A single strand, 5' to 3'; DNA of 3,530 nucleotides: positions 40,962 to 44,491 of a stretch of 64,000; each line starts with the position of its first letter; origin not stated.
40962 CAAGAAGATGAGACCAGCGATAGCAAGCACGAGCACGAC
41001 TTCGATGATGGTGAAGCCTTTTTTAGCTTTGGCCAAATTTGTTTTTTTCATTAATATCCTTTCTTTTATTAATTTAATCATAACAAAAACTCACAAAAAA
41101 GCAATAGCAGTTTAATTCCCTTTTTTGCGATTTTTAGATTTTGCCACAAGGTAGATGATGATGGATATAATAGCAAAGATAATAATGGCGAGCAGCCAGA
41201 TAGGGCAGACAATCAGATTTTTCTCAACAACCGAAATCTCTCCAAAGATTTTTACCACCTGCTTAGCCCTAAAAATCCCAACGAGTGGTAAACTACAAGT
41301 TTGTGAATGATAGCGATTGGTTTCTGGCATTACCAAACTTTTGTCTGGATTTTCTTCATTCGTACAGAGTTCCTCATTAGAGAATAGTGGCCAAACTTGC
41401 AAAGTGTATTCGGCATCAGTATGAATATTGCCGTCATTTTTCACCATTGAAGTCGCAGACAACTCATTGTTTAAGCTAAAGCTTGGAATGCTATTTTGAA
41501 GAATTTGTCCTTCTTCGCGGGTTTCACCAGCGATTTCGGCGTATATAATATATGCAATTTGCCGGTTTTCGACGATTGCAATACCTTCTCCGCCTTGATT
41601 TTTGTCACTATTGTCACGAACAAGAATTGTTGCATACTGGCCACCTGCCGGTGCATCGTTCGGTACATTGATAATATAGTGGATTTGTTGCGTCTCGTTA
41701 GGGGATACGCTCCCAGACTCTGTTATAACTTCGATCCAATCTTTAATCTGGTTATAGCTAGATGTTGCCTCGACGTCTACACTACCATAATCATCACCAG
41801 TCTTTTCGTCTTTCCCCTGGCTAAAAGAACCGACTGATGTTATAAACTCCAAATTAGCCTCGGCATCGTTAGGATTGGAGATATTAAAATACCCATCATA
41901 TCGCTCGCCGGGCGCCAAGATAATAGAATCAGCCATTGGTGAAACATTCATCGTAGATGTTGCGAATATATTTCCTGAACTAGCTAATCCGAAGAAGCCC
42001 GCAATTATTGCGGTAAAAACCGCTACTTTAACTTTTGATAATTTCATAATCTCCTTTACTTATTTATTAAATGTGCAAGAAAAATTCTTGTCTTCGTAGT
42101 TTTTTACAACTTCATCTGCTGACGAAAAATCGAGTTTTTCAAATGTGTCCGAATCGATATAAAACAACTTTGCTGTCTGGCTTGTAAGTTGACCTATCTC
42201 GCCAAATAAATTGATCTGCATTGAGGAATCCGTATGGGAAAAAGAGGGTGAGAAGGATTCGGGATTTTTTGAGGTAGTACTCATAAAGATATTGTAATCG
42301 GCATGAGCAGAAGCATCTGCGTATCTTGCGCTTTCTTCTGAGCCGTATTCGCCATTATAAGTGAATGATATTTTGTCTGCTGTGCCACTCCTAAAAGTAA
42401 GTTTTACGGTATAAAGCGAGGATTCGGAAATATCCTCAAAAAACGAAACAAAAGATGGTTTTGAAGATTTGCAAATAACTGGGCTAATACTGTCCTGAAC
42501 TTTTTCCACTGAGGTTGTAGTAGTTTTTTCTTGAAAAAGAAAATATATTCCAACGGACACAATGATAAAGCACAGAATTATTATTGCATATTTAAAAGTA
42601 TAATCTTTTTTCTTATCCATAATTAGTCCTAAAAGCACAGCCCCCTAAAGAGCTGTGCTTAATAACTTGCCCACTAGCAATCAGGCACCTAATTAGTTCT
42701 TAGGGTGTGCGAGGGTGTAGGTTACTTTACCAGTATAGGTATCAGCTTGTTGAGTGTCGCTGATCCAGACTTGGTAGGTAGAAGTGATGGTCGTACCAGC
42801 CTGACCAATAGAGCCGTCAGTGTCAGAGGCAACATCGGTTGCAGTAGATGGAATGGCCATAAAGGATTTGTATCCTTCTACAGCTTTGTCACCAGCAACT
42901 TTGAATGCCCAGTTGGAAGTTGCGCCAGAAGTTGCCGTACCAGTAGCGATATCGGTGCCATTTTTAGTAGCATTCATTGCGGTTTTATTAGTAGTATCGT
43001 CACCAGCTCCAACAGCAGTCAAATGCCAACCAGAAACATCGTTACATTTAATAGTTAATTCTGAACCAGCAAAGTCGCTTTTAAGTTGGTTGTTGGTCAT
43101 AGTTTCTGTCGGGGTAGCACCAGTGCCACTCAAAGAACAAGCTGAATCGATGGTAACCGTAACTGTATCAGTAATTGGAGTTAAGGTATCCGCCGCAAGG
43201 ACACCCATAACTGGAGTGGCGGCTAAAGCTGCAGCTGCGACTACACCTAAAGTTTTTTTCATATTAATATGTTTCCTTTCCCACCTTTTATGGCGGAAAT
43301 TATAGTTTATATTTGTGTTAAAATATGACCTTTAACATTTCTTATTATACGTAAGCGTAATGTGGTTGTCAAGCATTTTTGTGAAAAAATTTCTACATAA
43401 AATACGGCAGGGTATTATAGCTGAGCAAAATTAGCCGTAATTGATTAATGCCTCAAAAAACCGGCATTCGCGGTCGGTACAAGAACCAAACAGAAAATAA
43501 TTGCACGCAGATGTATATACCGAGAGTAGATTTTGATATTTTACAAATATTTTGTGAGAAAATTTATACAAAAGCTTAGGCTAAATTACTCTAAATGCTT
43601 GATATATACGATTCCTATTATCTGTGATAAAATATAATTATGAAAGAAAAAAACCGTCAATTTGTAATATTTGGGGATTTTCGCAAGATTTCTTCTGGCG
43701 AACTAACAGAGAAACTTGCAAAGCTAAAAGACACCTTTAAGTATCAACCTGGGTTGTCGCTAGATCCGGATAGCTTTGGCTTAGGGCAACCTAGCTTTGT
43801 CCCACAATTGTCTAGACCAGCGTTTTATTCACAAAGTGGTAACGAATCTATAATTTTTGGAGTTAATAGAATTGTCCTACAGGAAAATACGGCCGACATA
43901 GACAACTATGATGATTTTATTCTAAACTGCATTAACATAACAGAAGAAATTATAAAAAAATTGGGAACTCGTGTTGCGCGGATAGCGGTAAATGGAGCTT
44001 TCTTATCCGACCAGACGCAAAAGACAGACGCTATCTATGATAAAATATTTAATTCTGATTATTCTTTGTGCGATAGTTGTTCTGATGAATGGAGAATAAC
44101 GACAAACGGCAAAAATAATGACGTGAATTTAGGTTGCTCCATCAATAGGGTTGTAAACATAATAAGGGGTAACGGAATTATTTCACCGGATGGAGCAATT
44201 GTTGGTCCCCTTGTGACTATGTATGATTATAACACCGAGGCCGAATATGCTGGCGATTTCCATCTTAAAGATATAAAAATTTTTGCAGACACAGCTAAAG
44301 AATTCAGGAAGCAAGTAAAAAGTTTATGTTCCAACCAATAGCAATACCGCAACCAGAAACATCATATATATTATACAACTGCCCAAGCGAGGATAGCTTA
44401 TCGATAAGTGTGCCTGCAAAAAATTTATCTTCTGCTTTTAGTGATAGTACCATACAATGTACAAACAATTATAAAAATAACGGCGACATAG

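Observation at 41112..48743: Candidate invertible-promoter switch between two alternative surface-protein cassettes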

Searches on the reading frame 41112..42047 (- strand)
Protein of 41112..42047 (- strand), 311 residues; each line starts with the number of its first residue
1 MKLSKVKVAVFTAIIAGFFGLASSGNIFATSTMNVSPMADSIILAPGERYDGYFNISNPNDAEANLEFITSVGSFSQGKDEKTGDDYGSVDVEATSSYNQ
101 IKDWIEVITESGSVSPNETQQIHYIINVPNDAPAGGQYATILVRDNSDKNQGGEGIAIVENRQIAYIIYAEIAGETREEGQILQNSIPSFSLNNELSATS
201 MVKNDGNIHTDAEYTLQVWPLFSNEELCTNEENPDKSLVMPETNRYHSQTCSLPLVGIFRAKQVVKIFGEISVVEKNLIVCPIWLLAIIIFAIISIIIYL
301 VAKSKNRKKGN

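Call 5: search_protein_families(library=pfam, proteins=[window:41112-42047:-], max_evalue=0.1)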
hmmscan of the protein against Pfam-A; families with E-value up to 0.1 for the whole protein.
window:41112-42047:- (311 aa): 0 families

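Call 6: search_protein_families(library=ncbifam, proteins=[window:41112-42047:-], max_evalue=0.1)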
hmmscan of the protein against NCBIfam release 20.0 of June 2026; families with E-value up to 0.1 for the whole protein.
window:41112-42047:- (311 aa): 0 families

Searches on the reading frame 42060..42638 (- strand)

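Call 5: search_protein_families(library=pfam, proteins=[window:42060-42638:-], max_evalue=0.1)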
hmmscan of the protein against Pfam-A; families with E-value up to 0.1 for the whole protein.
window:42060-42638:- (192 aa): 1 family
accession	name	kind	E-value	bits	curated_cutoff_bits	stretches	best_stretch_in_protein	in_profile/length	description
PF05961.16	Chordopox_A13L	-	0.092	13.4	24.1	0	18-76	6-63/69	Chordopoxvirus A13L protein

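Call 6: search_protein_families(library=ncbifam, proteins=[window:42060-42638:-], max_evalue=0.1)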
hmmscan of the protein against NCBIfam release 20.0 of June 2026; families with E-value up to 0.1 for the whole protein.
window:42060-42638:- (192 aa): 1 family
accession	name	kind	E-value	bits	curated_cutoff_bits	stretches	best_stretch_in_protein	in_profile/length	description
NF009219.0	PRK12567.1-3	equivalog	0.039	13.5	179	1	20-58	60-98/220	putative monovalent cation/H+ antiporter subunit B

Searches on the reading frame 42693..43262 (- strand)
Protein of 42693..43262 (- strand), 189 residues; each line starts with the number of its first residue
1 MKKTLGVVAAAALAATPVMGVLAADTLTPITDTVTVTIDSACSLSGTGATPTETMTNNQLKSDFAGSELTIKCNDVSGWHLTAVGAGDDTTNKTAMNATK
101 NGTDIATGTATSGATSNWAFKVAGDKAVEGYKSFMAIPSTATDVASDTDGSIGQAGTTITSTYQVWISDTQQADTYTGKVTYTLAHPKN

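Call 5: search_protein_families(library=pfam, proteins=[window:42693-43262:-], max_evalue=0.1)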
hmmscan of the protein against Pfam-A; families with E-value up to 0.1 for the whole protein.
window:42693-43262:- (189 aa): 1 family
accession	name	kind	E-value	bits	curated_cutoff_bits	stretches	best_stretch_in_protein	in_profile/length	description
PF21560.2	Gp34_2nd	-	0.012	16.2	27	1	137-185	38-87/102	Long-tail fiber proximal subunit, C-terminal, second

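Call 6: search_protein_families(library=ncbifam, proteins=[window:42693-43262:-], max_evalue=0.1)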
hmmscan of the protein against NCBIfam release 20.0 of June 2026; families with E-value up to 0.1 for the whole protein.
window:42693-43262:- (189 aa): 0 families

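Call 10: find_encoding_contigs(protein=window:42693-43262:-, flank=6000, max_places=10)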
Protein window:42693-43262:- (189 aa): no gene with exactly this product is on record in the collection.

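Call 47: find_homologous_proteins(query=window:42693-43262:-, max_evalue=0.00001)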
Query window:42693-43262:- (189 aa): 266 proteins with E <= 0.00001 among 3489 candidates; the best 120 are listed.
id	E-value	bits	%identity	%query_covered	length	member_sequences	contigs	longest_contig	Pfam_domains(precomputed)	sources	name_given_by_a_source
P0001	4.0e-112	390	100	100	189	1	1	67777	-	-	-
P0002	2.6e-90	319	83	99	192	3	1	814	-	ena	-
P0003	8.5e-88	310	82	99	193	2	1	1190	-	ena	-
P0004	1.5e-87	310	81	99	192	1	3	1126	-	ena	-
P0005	9.2e-72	258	74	91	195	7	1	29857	-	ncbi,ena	-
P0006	1.3e-67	245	65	99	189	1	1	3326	-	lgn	-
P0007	7.7e-64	233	64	99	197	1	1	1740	-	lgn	-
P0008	1.7e-57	212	62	99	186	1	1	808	-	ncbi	-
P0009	2.6e-57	211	63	100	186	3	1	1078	-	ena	-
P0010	1.7e-55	205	61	99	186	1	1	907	-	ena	-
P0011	2.1e-55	205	60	100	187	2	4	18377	-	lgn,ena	-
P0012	2.7e-55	205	61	99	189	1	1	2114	-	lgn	-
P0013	1.2e-54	203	59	100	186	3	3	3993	-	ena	-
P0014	1.2e-54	203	61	99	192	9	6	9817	-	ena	-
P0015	1.3e-54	203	62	99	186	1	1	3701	-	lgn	-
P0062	1.9e-50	189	57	99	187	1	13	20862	-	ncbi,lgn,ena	-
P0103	3.8e-37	146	51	90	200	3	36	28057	-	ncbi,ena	-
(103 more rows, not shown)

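Call 48: find_encoding_contigs(protein=P0103, flank=5000, max_places=10)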
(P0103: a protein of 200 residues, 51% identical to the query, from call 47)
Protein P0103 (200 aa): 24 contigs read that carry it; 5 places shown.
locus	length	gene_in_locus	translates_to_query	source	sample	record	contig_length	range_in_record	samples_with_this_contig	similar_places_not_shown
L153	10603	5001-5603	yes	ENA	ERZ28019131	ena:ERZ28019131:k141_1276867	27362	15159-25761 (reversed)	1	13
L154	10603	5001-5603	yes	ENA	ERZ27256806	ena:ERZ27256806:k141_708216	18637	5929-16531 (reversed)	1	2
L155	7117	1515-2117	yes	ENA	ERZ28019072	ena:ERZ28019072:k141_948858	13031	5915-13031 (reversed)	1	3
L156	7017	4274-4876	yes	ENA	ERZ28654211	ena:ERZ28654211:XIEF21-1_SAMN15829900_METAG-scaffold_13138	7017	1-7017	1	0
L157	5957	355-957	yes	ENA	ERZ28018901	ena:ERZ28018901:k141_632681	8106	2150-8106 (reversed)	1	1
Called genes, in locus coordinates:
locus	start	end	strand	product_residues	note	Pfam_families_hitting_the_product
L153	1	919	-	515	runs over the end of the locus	PF01443:Viral_helicase1 (faint), PF00580:UvrD-helicase, PF13245:AAA_19, PF13538:UvrD_C_2 (faint), PF13361:UvrD_C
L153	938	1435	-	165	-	PF01381:HTH_3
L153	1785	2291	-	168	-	-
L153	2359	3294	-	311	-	-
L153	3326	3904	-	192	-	-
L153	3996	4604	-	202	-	-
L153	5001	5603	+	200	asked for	-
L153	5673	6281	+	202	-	-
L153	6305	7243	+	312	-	-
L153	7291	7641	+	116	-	-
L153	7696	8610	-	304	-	-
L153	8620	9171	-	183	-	-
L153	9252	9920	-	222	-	-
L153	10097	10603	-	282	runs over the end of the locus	PF00589:Phage_integrase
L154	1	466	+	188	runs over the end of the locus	PF02661:Fic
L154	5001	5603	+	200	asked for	-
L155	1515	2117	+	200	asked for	-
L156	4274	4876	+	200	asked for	-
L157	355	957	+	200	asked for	-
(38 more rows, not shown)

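Call 49: find_encoding_contigs(protein=P0062, flank=5000, max_places=10)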
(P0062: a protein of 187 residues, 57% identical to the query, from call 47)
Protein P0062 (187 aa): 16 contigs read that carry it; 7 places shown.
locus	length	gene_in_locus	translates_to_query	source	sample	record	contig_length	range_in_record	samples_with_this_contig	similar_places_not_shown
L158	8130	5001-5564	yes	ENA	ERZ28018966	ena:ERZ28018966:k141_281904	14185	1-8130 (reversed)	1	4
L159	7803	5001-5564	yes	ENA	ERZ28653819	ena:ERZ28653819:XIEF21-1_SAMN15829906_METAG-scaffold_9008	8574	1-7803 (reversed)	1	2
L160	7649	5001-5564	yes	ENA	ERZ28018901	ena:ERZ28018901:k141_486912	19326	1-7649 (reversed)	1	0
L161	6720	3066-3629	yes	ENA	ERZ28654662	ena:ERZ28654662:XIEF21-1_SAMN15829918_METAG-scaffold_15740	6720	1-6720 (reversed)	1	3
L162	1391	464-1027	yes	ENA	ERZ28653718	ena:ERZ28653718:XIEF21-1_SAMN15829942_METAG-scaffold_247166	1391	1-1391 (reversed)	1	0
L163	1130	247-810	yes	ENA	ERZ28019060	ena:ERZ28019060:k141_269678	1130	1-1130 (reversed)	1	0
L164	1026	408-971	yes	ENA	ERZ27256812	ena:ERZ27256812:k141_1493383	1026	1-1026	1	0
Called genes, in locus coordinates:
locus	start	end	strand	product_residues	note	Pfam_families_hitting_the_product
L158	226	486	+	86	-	PF12674:Zn_ribbon_2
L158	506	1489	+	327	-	-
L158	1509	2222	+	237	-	PF07510:GmrSD_C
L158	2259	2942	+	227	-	-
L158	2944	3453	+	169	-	-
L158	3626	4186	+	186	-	-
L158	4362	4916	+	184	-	-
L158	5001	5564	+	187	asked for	-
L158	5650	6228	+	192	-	-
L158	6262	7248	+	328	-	-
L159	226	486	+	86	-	PF12674:Zn_ribbon_2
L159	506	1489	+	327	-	-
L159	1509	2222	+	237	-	PF07510:GmrSD_C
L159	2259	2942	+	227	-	-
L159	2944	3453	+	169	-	-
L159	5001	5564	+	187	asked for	-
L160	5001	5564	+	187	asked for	-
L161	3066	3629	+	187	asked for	-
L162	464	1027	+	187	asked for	-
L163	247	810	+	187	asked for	-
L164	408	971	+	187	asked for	-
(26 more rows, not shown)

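Call 52: find_encoding_contigs(protein=P0004, flank=3000, max_places=10)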
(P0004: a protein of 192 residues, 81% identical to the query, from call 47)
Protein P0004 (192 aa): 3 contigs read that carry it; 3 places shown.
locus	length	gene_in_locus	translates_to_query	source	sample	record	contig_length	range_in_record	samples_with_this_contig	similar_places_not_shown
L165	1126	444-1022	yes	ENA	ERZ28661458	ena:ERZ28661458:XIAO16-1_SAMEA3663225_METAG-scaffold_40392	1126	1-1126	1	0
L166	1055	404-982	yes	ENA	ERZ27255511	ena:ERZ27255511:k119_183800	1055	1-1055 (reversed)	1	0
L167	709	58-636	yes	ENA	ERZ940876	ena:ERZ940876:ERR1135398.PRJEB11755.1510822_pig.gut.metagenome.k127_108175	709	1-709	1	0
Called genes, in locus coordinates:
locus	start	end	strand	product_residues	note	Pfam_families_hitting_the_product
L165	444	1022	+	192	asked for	-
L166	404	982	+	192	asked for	-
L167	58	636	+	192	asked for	-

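Call 62: predict_structure(alignment_id=A4)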
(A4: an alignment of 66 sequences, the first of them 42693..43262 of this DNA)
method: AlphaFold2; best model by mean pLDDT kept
length: 189 residues; sequences in the alignment: 66
mean_pLDDT: 88.6   pTM: 0.77
mean pLDDT of the five models: 88.6, 88.4, 87.9, 87.8, 86.4
residues with pLDDT >= 90: 143; 70-90: 18; 50-70: 13; < 50: 15
segments of 3 or more residues with pLDDT < 50: 1-13
pLDDT, mean of each block of 10 residues (from residue 1): 37 50 68 92 92 98 98 93 97 98 98 98 97 99 91 87 99 98 93
secondary structure, 60 per line:
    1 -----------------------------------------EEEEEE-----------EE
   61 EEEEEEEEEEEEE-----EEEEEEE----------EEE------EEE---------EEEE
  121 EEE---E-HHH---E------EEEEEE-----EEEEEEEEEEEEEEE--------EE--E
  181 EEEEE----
elements in order: E42-47 E59-73 E79-85 E96-98 E105-107 E117-123 E142-147 E153-167 E180-185

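Call 66: fold_search(model_id=the predicted structure, library=pdb)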
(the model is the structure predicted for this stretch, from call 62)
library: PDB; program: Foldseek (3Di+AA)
matches with E <= 10: 471; with E <= 0.001: 0
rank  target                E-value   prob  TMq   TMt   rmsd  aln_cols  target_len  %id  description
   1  6fq0_D                1.6e-03  1.00  0.42  0.57   4.8       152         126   10  Crystal structure of the CsuC-CsuA/B chaperone-subunit preassembly complex of the archaic chaperone-usher Csu pili of  (released 2018-09-26)
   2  6fq0_B                2.9e-03  1.00  0.43  0.57   4.8       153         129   10  Crystal structure of the CsuC-CsuA/B chaperone-subunit preassembly complex of the archaic chaperone-usher Csu pili of  (released 2018-09-26)
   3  6fjy_B                3.6e-03  1.00  0.38  0.27   5.4       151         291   14  Crystal structure of CsuC-CsuE chaperone-tip adhesion subunit pre-assembly complex from archaic chaperone-usher Csu pi (released 2018-05-16)
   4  3dos_B                3.8e-03  1.00  0.40  0.48   6.6       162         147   15  Crystal structure of the complex of the Caf1M chaperone with the mini-fiber of two Caf1 subunits (Caf1:Caf1), carrying (released 2009-07-14)
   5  4j3o_F                4.2e-03  1.00  0.43  0.50   7.0       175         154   16  Crystal structure of the FimD usher traversed by the pilus tip complex assembly composed of FimC:FimF:FimG:FimH (released 2013-04-10)
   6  3dpb_B                4.2e-03  1.00  0.38  0.45   6.7       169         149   16  Crystal structure of the complex of the Caf1M chaperone with the mini-fiber of two Caf1 subunits (Caf1:Caf1), carrying (released 2009-07-14)
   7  1p5u_B                5.7e-03  0.99  0.36  0.42   6.9       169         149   15  X-ray structure of the ternary Caf1M:Caf1:Caf1 chaperone:subunit:subunit complex (released 2003-06-24)
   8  6fjy_D                6.4e-03  1.00  0.39  0.27   5.5       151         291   12  Crystal structure of CsuC-CsuE chaperone-tip adhesion subunit pre-assembly complex from archaic chaperone-usher Csu pi (released 2018-05-16)
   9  9fy9_F                6.4e-03  0.99  0.35  0.43   9.6       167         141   11  Cryo-EM structure of the type 1 chaperone-usher pilus FimD-tip complex (FimDHGFC) - Conformer 1 (released 2025-06-04)
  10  1z9s_B                8.3e-03  0.99  0.37  0.42   6.9       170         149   15  Crystal Structure of the native chaperone:subunit:subunit Caf1M:Caf1:Caf1 complex (released 2005-06-21)
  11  5d55_B                8.8e-03  0.93  0.29  0.35   7.6       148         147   11  Crystal structure of the E. coli Hda pilus minor tip subunit, HdaB (released 2016-08-10)
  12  3sqb_B                9.3e-03  0.99  0.41  0.49   5.7       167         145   10  Structure of the major type 1 pilus subunit FimA bound to the FimC chaperone (released 2012-05-30)
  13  9fxa_K                9.3e-03  0.99  0.38  0.45  12.7       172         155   11  Cryo-EM structure of the type 1 pilus rod as part of the FimI-bound usher complex (FimDHGFAnIC - body 1) (released 2025-06-04)
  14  9fx0_A                1.0e-02  0.99  0.38  0.44  14.6       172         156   12  Cryo-EM structure of the type 1 pilus tip-to-rod transition (released 2025-06-04)
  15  3dsn_E                1.0e-02  0.98  0.36  0.42   7.2       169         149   16  Crystal structure of the complex of the Caf1M chaperone with the mini-fiber of two Caf1 subunits (Caf1:Caf1), carrying (released 2009-07-14)
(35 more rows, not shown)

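Call 71: find_encoding_contigs(protein=P0003, flank=3000, max_places=10)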
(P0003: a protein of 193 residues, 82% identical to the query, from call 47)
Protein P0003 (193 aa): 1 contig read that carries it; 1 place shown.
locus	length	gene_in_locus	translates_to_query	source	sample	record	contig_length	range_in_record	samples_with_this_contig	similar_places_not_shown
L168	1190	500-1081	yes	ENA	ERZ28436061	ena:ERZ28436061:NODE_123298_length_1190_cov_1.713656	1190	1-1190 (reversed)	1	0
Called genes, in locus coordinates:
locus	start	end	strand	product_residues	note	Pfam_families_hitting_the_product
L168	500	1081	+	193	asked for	-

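Call 72: find_encoding_contigs(protein=P0002, flank=3000, max_places=10)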
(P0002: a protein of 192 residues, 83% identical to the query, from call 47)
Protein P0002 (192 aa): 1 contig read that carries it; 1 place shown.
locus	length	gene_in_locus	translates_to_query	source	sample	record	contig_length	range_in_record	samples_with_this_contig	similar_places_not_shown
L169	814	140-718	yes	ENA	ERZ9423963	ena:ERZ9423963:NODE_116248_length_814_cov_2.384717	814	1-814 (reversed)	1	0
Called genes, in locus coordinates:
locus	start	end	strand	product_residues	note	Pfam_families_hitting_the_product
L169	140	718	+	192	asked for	-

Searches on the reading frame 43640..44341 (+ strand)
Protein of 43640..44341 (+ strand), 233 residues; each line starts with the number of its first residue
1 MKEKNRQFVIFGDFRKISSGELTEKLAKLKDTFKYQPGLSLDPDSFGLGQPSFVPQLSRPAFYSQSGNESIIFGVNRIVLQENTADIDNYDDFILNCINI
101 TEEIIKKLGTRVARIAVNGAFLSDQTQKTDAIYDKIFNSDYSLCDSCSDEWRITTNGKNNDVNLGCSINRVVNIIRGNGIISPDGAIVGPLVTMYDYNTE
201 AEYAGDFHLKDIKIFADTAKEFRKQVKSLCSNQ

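Call 5: search_protein_families(library=pfam, proteins=[window:43640-44341:+], max_evalue=0.1)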
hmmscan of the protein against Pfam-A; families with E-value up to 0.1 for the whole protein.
window:43640-44341:+ (233 aa): 0 families

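Call 6: search_protein_families(library=ncbifam, proteins=[window:43640-44341:+], max_evalue=0.1)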
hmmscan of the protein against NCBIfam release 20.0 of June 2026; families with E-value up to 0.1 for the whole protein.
window:43640-44341:+ (233 aa): 1 family
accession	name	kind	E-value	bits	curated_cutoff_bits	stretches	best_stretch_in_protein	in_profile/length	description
TIGR00652.1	DapF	equivalog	0.08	12.3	114.65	0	96-153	22-79/270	diaminopimelate epimerase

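Call 44: search_protein_families(library=padloc, proteins=[window:43640-44341:+], max_evalue=0.01)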
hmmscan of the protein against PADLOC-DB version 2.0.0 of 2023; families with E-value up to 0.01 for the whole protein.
window:43640-44341:+ (233 aa): 0 families

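Call 91: search_protein_families(library=phrogs, proteins=[window:43640-44341:+], max_evalue=0.01)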
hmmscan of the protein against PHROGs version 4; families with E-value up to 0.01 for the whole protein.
window:43640-44341:+ (233 aa): 0 families
